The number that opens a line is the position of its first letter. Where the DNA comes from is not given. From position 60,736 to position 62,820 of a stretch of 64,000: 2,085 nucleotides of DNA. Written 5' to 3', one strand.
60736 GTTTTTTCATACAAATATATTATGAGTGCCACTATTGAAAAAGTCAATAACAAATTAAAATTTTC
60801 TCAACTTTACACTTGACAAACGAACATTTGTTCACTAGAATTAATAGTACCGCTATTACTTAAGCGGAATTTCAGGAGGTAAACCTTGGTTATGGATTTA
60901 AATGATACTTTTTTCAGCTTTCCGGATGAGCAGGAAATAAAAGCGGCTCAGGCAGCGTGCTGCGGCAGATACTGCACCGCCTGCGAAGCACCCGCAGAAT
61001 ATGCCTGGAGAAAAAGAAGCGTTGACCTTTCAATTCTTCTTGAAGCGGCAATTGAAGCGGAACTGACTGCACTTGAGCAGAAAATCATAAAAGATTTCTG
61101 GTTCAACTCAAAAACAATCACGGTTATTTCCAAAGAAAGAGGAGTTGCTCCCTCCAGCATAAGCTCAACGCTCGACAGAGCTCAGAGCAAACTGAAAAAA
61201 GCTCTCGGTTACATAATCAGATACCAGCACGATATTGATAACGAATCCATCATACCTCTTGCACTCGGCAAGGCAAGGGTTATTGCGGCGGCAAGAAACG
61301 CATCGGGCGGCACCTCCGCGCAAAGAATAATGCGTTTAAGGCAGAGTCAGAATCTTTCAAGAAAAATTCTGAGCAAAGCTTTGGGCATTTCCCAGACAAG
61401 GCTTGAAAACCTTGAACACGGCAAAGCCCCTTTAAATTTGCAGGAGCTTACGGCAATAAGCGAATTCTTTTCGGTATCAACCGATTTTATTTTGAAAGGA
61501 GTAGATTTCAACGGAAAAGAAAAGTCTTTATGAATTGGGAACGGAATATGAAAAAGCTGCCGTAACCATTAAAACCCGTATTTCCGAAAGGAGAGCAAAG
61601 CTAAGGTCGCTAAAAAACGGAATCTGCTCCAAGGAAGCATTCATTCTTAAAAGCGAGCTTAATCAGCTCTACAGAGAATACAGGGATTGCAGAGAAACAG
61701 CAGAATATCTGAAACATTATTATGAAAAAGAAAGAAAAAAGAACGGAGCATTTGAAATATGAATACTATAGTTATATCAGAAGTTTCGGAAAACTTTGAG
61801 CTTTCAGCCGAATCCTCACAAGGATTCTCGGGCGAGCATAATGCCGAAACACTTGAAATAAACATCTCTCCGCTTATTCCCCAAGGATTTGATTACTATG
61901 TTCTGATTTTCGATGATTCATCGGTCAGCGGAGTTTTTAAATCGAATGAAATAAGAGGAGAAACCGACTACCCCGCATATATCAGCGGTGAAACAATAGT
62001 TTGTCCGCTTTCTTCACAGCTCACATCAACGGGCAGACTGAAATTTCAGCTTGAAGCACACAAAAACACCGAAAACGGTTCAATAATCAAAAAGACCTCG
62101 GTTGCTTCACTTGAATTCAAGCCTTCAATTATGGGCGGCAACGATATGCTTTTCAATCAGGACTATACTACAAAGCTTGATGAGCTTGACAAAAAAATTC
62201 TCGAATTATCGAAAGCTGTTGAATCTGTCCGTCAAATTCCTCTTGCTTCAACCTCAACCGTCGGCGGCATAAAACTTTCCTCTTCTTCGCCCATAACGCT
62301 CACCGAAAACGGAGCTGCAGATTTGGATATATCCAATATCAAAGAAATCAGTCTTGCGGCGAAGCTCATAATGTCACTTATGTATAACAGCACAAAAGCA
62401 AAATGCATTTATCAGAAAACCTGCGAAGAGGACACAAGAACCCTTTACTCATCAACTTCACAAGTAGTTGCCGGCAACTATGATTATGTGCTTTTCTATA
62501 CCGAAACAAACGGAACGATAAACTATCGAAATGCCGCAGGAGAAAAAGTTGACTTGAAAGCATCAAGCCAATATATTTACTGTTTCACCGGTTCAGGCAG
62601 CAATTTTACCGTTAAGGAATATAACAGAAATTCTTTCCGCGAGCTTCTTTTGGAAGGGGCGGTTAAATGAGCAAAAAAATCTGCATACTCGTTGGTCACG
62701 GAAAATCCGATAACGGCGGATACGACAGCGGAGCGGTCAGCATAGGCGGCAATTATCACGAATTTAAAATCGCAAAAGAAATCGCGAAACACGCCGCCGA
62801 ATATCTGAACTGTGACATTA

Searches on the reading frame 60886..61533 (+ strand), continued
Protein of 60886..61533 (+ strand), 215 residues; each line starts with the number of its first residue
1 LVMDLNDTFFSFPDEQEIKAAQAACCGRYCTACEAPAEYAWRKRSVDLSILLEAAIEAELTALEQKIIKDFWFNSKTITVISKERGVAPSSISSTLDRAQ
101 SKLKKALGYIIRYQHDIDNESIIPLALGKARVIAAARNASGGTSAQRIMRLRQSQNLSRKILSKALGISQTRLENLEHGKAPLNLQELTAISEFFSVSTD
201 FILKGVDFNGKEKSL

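Call 83: fold_search(model_id=the predicted structure, library=pdb)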
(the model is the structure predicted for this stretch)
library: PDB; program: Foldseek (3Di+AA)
matches with E <= 10: 585; with E <= 0.001: 0
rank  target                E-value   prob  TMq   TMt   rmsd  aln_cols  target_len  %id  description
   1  3jxb_C                3.1e-03  1.00  0.29  0.89   1.0        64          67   26  Crystal structure of the P22 c2 repressor protein in complex with synthetic operator 9C (released 2010-01-19)
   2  3jxb_D                4.7e-03  1.00  0.29  0.92   0.9        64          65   26  Crystal structure of the P22 c2 repressor protein in complex with synthetic operator 9C (released 2010-01-19)
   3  6jq1_B                5.0e-03  1.00  0.28  0.46   5.8        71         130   28  Crystal Structure of DdrO from Deinococcus geothermalis (released 2019-08-28)
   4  2r1j_L                6.0e-03  1.00  0.29  0.91   1.2        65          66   26  Crystal Structure of the P22 c2 Repressor protein in complex with the synthetic operator 9T (released 2008-04-29)
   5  6jq1_A                8.8e-03  1.00  0.29  0.47   5.9        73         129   27  Crystal Structure of DdrO from Deinococcus geothermalis (released 2019-08-28)
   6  7t8i_A                1.4e-02  1.00  0.28  0.89   1.5        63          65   25  Crystal structure of the ImmR transcriptional regulator DNA-binding domain of Bacillus subtilis (released 2022-03-16)
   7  6rnz_A                2.1e-02  1.00  0.29  0.87   2.2        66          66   24  Crystal structure of the N-terminal HTH DNA-binding domain of the essential repressor DdrO from radiation-resistant De (released 2019-10-09)
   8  1y7y_B                2.4e-02  1.00  0.27  0.83   1.1        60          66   18  High-resolution crystal structure of the restriction-modification controller protein C.AhdI from Aeromonas hydrophila (released 2005-02-22)
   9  1adr_MODEL_1_A        3.0e-02  1.00  0.30  0.79   2.4        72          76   24  DETERMINATION OF THE NUCLEAR MAGNETIC RESONANCE STRUCTURE OF THE DNA-BINDING DOMAIN OF THE P22 C2 REPRESSOR (1 (released 1994-01-31)
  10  3qq6_B                3.4e-02  1.00  0.28  0.84   1.0        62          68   24  The N-terminal DNA binding domain of SinR from Bacillus subtilis (released 2011-06-15)
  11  1sq8_MODEL_1_A        3.7e-02  1.00  0.29  0.90   1.3        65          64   28  a variant 434 repressor DNA binding domain devoid of hydroxyl groups, NMR, 20 STRUCTURES (released 2004-07-20)
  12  6rnx_A                4.5e-02  1.00  0.29  0.48   6.6        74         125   26  Crystal structure of the essential repressor DdrO from radiation-resistant Deinococcus bacteria (Deinococcus deserti) (released 2019-10-09)
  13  3qq6_A                4.9e-02  1.00  0.27  0.79   1.0        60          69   23  The N-terminal DNA binding domain of SinR from Bacillus subtilis (released 2011-06-15)
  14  2cro                  4.9e-02  1.00  0.28  0.86   1.4        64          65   17  STRUCTURE OF PHAGE 434 CRO PROTEIN AT 2.35 ANGSTROMS RESOLUTION (released 1989-10-15)
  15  3zkc_B                5.1e-02  1.00  0.27  0.88   1.0        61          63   23  Crystal structure of the master regulator for biofilm formation SinR in complex with DNA. (released 2013-03-06)
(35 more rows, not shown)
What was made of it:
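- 60886..61533 (+): First gene of the PR operon: a 215-aa regulator. It has an N-terminal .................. motif, a sigma-70 region-4-like HTH and a C-terminal Cro/c2-type HTH. RBS AGGAGG at 60874-60879. The AF2 model's C-terminal domain matches P22 c2, 434 Cro and SinR (call 83).
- The AATAG palindromes could instead be the target of the 215-aa regulator, which also has a Cro/c2-type HTH (call 83).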

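Call 85: find_encoding_contigs(protein=P0030, flank=6000, max_places=1)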
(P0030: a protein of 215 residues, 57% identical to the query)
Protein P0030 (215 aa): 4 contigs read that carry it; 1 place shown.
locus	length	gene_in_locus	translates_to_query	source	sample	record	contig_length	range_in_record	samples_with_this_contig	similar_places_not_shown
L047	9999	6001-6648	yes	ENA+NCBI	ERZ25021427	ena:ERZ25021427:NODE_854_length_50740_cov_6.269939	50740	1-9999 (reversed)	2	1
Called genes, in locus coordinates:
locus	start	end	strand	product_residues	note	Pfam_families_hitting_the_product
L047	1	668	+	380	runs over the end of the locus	PF17853:GGDEF_2, PF13556:HTH_30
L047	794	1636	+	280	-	PF00005:ABC_tran, PF13304:AAA_21 (faint)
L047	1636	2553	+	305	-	PF18075:FtsX_ECD, PF02687:FtsX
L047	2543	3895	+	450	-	PF16454:PI3K_P85_iSH2 (faint), PF24568:CC_PcsB, PF01551:Peptidase_M23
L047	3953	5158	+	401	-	PF13180:PDZ_2, PF17820:PDZ_6 (faint), PF03572:Peptidase_S41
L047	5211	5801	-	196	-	PF01381:HTH_3, PF12844:HTH_19 (weak), PF13560:HTH_31, PF13744:HTH_37 (weak), PF00717:Peptidase_S24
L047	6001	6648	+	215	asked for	PF04545:Sigma70_r4 (weak), PF12844:HTH_19 (weak), PF01381:HTH_3 (weak)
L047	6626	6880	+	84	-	-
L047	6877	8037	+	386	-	-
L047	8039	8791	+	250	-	PF01520:Amidase_3, PF08239:SH3_3 (weak)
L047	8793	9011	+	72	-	-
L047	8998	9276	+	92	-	PF04688:Holin_SPP1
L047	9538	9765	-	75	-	-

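Call 86: find_encoding_contigs(protein=P0024, flank=6000, max_places=1)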
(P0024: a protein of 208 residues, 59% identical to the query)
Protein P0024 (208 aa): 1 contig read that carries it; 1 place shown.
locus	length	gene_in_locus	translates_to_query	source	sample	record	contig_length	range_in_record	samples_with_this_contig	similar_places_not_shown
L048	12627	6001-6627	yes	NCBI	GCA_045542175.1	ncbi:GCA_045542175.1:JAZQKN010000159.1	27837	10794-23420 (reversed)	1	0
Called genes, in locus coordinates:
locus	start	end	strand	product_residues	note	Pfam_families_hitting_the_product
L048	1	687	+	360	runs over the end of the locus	PF17853:GGDEF_2, PF13556:HTH_30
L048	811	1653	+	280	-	PF00005:ABC_tran, PF13304:AAA_21 (faint)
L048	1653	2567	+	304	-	PF18075:FtsX_ECD, PF02687:FtsX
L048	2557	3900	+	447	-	PF11932:DUF3450 (weak), PF24161:CCDC39 (weak), PF24568:CC_PcsB (weak), PF01551:Peptidase_M23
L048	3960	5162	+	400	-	PF13180:PDZ_2, PF17820:PDZ_6 (faint), PF03572:Peptidase_S41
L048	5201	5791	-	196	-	PF01381:HTH_3, PF12844:HTH_19 (weak), PF13560:HTH_31, PF13744:HTH_37 (weak), PF00717:Peptidase_S24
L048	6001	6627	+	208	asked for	PF04545:Sigma70_r4 (faint), PF01381:HTH_3, PF12844:HTH_19, PF13560:HTH_31 (weak)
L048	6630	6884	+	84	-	-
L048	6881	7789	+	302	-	-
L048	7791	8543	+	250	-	PF01520:Amidase_3, PF08239:SH3_3 (weak)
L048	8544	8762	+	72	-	-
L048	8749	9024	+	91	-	PF04688:Holin_SPP1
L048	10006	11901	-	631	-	PF00082:Peptidase_S8, PF13290:CHB_HEX_C_1 (faint), PF13287:Fn3_assoc (faint), PF02368:Big_2 (weak)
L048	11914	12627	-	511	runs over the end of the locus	PF07581:Glug (faint)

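Call 88: search_protein_representatives(alignment_id=A5)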
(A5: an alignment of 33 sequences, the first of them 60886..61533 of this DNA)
Query: 33 sequences, 214 profile positions. Proteins with E-value up to 0.001 (for the whole library): 14147; up to 1e-10: 487; up to 1e-30: 60. The best 150 are listed.
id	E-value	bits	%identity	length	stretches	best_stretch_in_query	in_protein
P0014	1.6e-99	348.1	-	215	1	1-213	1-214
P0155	5.5e-75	267.9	-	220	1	6-209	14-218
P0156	4.2e-74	265.0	-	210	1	6-206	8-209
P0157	9.1e-66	237.8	-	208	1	7-208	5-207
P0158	5.4e-65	235.3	-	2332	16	145-207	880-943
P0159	2.6e-64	233.0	-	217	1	7-210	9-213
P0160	4.9e-64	232.1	-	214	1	6-210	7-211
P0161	2.8e-63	229.6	-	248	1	8-207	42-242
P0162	1.3e-62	227.4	-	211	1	8-206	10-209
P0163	3.6e-61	222.7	-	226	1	6-209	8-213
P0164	2.0e-60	220.3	-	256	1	6-206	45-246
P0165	8.9e-59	214.9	-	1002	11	136-203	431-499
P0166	6.3e-58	212.2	-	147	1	68-213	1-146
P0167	4.9e-57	209.2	-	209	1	8-205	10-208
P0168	3.1e-56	206.6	-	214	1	1-212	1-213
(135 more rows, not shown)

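Call 90: search_protein_families(library=pfam, proteins=[L037:7626-7883:+], max_evalue=5)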
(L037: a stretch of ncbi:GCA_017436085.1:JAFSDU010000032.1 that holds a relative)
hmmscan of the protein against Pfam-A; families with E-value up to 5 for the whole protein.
L037:7626-7883:+ (85 aa): 7 families
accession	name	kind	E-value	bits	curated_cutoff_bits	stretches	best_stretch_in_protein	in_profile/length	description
PF07544.18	Med9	-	0.03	14.8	26.9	1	12-63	22-71/80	RNA polymerase II transcription mediator complex subunit 9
PF22215.1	MLKL_N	-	0.033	14.1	27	1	17-64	24-71/142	Mixed lineage kinase domain-like N-terminal domain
PF06133.16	Com_YlbF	-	0.048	14.6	23.9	1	17-72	33-87/105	Control of competence regulator ComK, YlbF/YmcA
PF08702.15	Fib_alpha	-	0.11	13.1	29.9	1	2-43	74-115/143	Fibrinogen alpha/beta chain family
PF03938.19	OmpH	-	0.27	11.9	32.4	1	6-65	23-81/141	Outer membrane protein (OmpH-like)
PF14420.11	Clr5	-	0.43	11.2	22.3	1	47-80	8-42/54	Clr5 domain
PF03961.19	FapA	-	0.51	10.3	31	1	5-75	159-229/272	Flagellar Assembly Protein A beta solenoid domain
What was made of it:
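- Tried and rejected: The 75-aa and 66-aa proteins gave only chance-level Pfam matches (call 90).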

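Call 91: search_protein_families(library=ncbifam, proteins=[window:60886-61533:+], max_evalue=0.01)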
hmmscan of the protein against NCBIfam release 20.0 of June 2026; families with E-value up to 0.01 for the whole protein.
window:60886-61533:+ (215 aa): 11 families
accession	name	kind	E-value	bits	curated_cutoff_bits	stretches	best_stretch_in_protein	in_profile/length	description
TIGR02937.1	sigma70-ECF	superfamily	2.4e-09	37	42.9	1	47-107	106-165/165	sigma-70 family RNA polymerase sigma factor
NF041951.1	phage_RstR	subfamily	5.6e-08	33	80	1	145-206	4-65/108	RstR family transcriptional repressor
NF038139.1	Reg_Aceta_RamB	equivalog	5.4e-07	28.6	700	1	146-202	5-61/465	acetate metabolism transcriptional regulator RamB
NF006015.0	PRK08154.1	subfamily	4.9e-06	25.9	204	1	145-207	32-94/314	anaerobic benzoate catabolism transcriptional regulator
TIGR03070.1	couple_hipB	subfamily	3.5e-05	23.7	71.65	1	146-195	5-54/58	type II toxin-antitoxin system Y4mF family antitoxin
TIGR02980.1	SigBFG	subfamily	0.0017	18.1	234.35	0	49-107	169-226/227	SigB/SigF/SigG family RNA polymerase sigma factor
NF052239.1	antitox_spr1629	equivalog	0.0019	17.4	335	1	147-205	6-64/377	spr1629 family repressor/antitoxin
NF010465.0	PRK13890.1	equivalog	0.0027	17.8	96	0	147-209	9-71/121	conjugal transfer protein TrbA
NF007257.0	PRK09706.1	subfamily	0.0035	17.2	101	1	143-205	5-67/135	transcriptional repressor DicA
NF004572.0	PRK05911.1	equivalog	0.0036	16.7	378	0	47-108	194-254/257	RNA polymerase sigma factor sigma-28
TIGR03830.1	CxxCG_CxxCG_HTH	subfamily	0.0047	16.7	61.8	0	131-182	53-104/127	type II TA system antitoxin MqsA family protein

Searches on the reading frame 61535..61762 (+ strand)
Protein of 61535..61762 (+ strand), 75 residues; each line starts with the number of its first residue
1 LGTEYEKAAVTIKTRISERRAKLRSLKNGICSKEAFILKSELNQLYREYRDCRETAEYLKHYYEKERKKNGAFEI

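Call 6: search_protein_families(library=pfam, proteins=[window:61535-61762:+], max_evalue=0.01)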
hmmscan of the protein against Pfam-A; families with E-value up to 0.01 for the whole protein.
window:61535-61762:+ (75 aa): 0 families

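Call 34: search_protein_families(library=phrogs, proteins=[window:61535-61762:+], max_evalue=0.001)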
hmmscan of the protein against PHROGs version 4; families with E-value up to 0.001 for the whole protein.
window:61535-61762:+ (75 aa): 0 families

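Call 90: search_protein_families(library=pfam, proteins=[window:61535-61762:+], max_evalue=5)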
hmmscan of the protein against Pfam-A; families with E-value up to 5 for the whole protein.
window:61535-61762:+ (75 aa): 2 families
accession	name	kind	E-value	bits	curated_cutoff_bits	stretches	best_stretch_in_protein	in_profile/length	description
PF04871.18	Uso1_p115_C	-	0.14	12.9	28.4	1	4-70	5-69/121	Uso1 / p115 like vesicle tethering protein, C terminal region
PF24404.1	nSTAND_NTPase7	-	0.17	11.2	27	1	9-68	125-184/399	Novel STAND NTPase 7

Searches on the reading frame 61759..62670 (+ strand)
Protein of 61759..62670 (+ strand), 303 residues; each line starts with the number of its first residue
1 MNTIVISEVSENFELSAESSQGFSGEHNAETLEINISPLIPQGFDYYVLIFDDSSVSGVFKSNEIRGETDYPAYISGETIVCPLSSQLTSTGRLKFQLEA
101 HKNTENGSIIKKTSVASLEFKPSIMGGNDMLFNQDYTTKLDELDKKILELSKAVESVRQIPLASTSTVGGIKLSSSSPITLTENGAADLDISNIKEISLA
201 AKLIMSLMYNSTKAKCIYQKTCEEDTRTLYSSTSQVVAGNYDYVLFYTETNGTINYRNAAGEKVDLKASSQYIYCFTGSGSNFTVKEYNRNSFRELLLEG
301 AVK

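Call 6: search_protein_families(library=pfam, proteins=[window:61759-62670:+], max_evalue=0.01)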
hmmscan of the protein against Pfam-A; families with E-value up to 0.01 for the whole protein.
window:61759-62670:+ (303 aa): 0 families

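Call 34: search_protein_families(library=phrogs, proteins=[window:61759-62670:+], max_evalue=0.001)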
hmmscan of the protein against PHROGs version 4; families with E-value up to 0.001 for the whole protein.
window:61759-62670:+ (303 aa): 0 families

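Call 35: search_solved_structures(query=window:61759-62670:+, max_evalue=1)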
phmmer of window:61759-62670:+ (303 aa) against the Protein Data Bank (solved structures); distinct sequences matched with E-value up to 1: 4.
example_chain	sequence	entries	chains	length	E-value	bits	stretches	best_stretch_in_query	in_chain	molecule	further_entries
2kki_A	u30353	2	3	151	0.5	13.4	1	191-284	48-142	Interleukin-1 alpha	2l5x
2ila_A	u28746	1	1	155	0.54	13.2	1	192-284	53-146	INTERLEUKIN-1 ALPHA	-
5uc6_A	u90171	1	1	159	0.57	13.2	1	191-284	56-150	Interleukin-1 alpha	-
9v4c_A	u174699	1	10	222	0.71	12.9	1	102-169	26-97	Fructose-6-phosphate aldolase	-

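Call 43: search_dna_similar(query=window:61759-62670:+, collection=phages, mode=protein, max_evalue=0.001, max_rows=15)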
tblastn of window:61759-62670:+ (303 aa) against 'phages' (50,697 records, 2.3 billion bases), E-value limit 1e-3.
No match.
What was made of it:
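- On Temperate prophage immunity (CI/Cro) switch: The 303-aa protein has no GenBank phage match either (call 43).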

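Call 53: find_homologous_proteins(query=window:61759-62670:+, max_evalue=0.001)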
Query window:61759-62670:+ (303 aa): 34 proteins with E <= 0.001 among 1158 candidates.
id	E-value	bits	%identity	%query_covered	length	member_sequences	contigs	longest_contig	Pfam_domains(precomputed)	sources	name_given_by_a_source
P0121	2.1e-190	649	100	100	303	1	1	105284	-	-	-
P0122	1.9e-150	518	78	100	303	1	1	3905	-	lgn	-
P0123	1.8e-146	505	77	100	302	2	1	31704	-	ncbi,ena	-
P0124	8.4e-140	483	73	100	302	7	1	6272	-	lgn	-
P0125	7.2e-139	480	73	100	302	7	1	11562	-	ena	-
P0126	1.2e-138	479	72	100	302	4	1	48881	-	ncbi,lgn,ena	-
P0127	2.5e-138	478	71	100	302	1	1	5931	-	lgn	-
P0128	1.9e-137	475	72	100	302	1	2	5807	-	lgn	-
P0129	1.9e-134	466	71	99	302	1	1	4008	-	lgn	-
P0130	1.1e-130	453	69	99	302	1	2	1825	-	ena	-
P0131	1.3e-129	450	69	99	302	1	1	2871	-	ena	-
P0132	9.2e-118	411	63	99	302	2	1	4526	-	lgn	-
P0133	1.2e-88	315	51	100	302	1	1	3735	-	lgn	-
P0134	5.4e-88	313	53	99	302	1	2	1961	-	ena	-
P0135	3.1e-87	311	50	99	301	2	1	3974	-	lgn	-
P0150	2.2e-50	190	34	99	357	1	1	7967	-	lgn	-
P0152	9.2e-44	168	51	50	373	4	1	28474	-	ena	-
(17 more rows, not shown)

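Call 54: find_encoding_contigs(protein=P0152, flank=10000, max_places=2)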
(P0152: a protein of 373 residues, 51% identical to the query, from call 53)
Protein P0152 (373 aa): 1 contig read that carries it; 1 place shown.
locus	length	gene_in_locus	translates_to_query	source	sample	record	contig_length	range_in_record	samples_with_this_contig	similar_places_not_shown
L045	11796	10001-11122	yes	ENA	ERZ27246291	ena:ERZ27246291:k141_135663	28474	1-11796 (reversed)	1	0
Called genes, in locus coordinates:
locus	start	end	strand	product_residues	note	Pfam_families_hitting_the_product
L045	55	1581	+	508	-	PF13541:ChlI, PF01078:Mg_chelatase, PF00493:MCM (faint), PF07728:AAA_5 (weak), PF13335:Mg_chelatase_C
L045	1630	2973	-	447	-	PF02812:ELFV_dehydrog_N, PF00208:ELFV_dehydrog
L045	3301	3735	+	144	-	PF03862:SpoVAC_SpoVAEB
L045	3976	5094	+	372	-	-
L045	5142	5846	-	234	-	PF13353:Fer4_12, PF04055:Radical_SAM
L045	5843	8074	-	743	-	PF02901:PFL-like, PF01228:Gly_radical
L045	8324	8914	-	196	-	PF01381:HTH_3, PF12844:HTH_19 (weak), PF13560:HTH_31, PF13744:HTH_37 (weak), PF00717:Peptidase_S24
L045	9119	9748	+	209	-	PF01381:HTH_3, PF12844:HTH_19 (weak), PF13560:HTH_31 (weak)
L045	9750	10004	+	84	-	-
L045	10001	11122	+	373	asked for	-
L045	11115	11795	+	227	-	?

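Call 55: find_encoding_contigs(protein=P0150, flank=8000, max_places=1)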
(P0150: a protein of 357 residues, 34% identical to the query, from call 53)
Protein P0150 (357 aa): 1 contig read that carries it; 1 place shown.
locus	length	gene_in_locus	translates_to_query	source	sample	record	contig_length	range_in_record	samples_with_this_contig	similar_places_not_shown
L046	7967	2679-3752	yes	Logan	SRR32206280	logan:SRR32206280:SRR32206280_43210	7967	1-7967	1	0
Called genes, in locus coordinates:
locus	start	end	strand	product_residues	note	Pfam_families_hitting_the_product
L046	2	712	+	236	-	?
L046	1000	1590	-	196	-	PF01381:HTH_3, PF12844:HTH_19 (weak), PF13560:HTH_31, PF13744:HTH_37 (weak), PF00717:Peptidase_S24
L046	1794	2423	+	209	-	PF04545:Sigma70_r4 (faint), PF01381:HTH_3, PF12844:HTH_19, PF13560:HTH_31 (weak)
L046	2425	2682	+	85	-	-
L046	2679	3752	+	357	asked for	-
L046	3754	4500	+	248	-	PF01520:Amidase_3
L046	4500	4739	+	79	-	-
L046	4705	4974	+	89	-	PF04688:Holin_SPP1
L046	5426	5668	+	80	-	-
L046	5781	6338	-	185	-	-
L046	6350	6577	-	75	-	-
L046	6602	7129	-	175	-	-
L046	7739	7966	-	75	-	?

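Call 65: predict_structure(alignment_id=A3)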
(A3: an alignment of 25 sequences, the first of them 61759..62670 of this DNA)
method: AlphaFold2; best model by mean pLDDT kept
length: 303 residues; sequences in the alignment: 25
mean_pLDDT: 77.9   pTM: 0.42
mean pLDDT of the five models: 77.9, 75.4, 74.8, 73.6, 71.0
residues with pLDDT >= 90: 58; 70-90: 176; 50-70: 50; < 50: 19
segments of 3 or more residues with pLDDT < 50: 124-136, 158-161
pLDDT, mean of each block of 10 residues (from residue 1): 74 79 67 88 87 66 83 87 80 84 83 83 46 47 70 57 54 65 72 80 86 87 87 90 92 91 91 90 89 85 67
secondary structure, 60 per line:
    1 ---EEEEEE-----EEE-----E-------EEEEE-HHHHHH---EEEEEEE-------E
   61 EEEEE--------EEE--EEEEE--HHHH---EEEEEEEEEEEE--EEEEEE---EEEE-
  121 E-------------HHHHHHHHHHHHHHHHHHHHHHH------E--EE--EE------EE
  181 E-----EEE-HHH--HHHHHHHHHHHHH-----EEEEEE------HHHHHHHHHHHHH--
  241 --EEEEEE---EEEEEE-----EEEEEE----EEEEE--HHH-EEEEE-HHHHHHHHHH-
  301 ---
elements in order: E4-9 E15-17 E31-35 H37-42 E46-52 E60-65 E74-76 E79-83 H86-89 E93-104 E107-112 E116-119 H135-157 E179-181 E187-189 H196-208 E214-219 H226-238 E243-248 E252-257 E263-268 E273-277 E284-288 H290-299
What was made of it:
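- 61759..62670 (+): 303-aa protein with a phage-baseplate-like N-terminal Ig domain, a coiled coil and a C-terminal alpha/beta domain. AF2 pLDDT 78 (call 65).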

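Call 68: fold_search(model_id=the predicted structure, library=pdb)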
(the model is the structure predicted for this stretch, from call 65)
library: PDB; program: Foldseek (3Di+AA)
matches with E <= 10: 1589; with E <= 0.001: 5
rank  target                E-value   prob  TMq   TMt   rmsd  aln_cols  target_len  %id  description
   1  9m8o_Q                2.3e-05  1.00  0.28  0.50  15.8       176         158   14  Cryo-EM structure of bacteriophage NF5 baseplate (released 2025-12-17)
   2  6v8i_AJ               4.7e-05  1.00  0.26  0.42  15.9       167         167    8  Composite atomic model of the Staphylococcus aureus phage 80alpha baseplate (released 2020-03-04)
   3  9m8o_P                5.9e-05  1.00  0.29  0.51  15.2       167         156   17  Cryo-EM structure of bacteriophage NF5 baseplate (released 2025-12-17)
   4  6v8i_AK               6.7e-05  1.00  0.28  0.42  17.9       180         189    8  Composite atomic model of the Staphylococcus aureus phage 80alpha baseplate (released 2020-03-04)
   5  6v8i_AM               3.8e-04  1.00  0.26  0.56   4.8       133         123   16  Composite atomic model of the Staphylococcus aureus phage 80alpha baseplate (released 2020-03-04)
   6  8gtd_M                4.6e-03  0.97  0.22  0.33  12.8       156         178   11  Cryo-EM model of the marine siphophage vB_DshS-R4C portal-adaptor complex (released 2023-07-12)
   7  8rj5_D                6.2e-03  0.99  0.26  0.36   9.3       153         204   10  P1-15 T-cell Receptor bound to HLA A*2402-NF9 pMHC complex (released 2025-01-01)
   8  7tj8_B                6.5e-03  0.94  0.20  0.32  13.3       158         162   11  Cryo-EM structure of the human Nax channel in complex with beta3 solved in nanodiscs (released 2022-03-30)
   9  6agf_B                7.8e-03  0.82  0.16  0.25  15.3       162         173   10  Structure of the human voltage-gated sodium channel Nav1.4 in complex with beta1 (released 2018-10-10)
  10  2z8v_C                8.3e-03  0.98  0.23  0.49   5.9       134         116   13  Structure of an IgNAR-AMA1 complex (released 2007-11-27)
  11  2cdg_A                8.8e-03  1.00  0.26  0.39   6.9       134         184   10  Structure and binding kinetics of three different human CD1d-alpha- Galactosylceramide-specific T cell receptors (TCR  (released 2006-03-07)
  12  6s7o_F                8.8e-03  0.47  0.15  0.18  38.8       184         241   15  Cryo-EM structure of human oligosaccharyltransferase complex OST-A (released 2019-12-18)
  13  9kvd_E                1.1e-02  0.98  0.22  0.50   5.9       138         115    9  Cryo-EM structure of SARS-CoV-2 prototype spike protein in complex with triple-nAb 3G5, 4H5 and 4C11 (released 2025-08-20)
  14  5ljy_L                1.1e-02  0.94  0.21  0.47   5.4       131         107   10  Structure of hantavirus envelope glycoprotein Gc in complex with scFv A5 (released 2016-09-14)
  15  3huj_E                1.2e-02  0.99  0.27  0.38   8.0       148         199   14  Crystal structure of human CD1d-alpha-Galactosylceramide in complex with semi-invariant NKT cell receptor (released 2009-07-28)
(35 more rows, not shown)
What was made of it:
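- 61759..62670 (+): Foldseek matches the phage NF5 and 80alpha baseplate chains at E 2e-5 to 4e-4 (call 68).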

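Call 91: search_protein_families(library=ncbifam, proteins=[window:61759-62670:+], max_evalue=0.01)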
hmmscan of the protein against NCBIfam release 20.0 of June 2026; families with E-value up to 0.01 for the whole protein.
window:61759-62670:+ (303 aa): 0 families
